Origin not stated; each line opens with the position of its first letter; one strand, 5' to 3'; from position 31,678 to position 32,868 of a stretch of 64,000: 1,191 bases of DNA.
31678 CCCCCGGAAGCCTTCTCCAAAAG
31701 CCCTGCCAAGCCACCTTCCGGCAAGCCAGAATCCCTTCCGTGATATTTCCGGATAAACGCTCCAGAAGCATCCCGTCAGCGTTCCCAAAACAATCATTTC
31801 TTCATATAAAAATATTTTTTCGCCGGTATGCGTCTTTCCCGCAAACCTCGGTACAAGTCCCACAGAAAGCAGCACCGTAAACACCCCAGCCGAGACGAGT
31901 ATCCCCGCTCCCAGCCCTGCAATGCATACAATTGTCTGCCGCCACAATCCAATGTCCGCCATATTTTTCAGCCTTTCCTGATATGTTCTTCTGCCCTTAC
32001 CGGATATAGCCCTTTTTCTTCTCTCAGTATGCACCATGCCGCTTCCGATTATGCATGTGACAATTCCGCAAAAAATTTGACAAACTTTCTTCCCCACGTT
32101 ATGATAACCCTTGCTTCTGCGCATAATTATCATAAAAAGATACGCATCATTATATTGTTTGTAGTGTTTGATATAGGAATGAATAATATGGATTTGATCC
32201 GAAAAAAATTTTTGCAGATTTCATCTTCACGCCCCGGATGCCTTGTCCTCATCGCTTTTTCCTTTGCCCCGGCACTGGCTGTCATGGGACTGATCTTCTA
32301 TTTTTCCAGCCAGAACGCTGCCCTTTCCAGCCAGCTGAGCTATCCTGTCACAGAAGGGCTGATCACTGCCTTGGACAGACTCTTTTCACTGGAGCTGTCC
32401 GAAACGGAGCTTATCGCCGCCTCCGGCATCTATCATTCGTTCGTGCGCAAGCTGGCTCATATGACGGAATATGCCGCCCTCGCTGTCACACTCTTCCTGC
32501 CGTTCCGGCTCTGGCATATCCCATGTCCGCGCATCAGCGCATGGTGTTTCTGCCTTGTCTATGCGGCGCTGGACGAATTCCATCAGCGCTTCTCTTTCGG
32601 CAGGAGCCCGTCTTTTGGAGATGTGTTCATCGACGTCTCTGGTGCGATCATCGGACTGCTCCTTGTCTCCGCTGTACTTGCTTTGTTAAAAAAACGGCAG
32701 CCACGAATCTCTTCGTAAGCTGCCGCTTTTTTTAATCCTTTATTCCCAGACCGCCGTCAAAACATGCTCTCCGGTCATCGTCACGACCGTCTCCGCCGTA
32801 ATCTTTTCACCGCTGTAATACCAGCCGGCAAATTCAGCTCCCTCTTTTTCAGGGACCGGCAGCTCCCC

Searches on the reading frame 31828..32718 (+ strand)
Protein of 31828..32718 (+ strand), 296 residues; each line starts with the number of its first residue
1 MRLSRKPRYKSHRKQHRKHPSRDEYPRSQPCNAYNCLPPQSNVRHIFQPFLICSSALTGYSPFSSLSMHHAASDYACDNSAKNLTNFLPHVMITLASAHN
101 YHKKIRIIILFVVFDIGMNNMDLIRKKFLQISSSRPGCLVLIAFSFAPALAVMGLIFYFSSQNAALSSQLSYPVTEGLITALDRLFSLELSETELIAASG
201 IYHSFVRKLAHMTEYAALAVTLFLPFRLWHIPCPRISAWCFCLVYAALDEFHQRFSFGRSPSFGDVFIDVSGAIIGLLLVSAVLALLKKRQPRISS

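Call 69: search_protein_families(library=pfam, proteins=[window:31828-32718:+], max_evalue=0.0001)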
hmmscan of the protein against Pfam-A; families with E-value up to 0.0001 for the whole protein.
window:31828-32718:+ (296 aa): 1 family
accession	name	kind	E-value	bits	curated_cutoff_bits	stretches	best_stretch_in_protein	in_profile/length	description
PF04892.17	VanZ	-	3.3e-19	70.2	30.1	1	148-281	4-123/126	VanZ like family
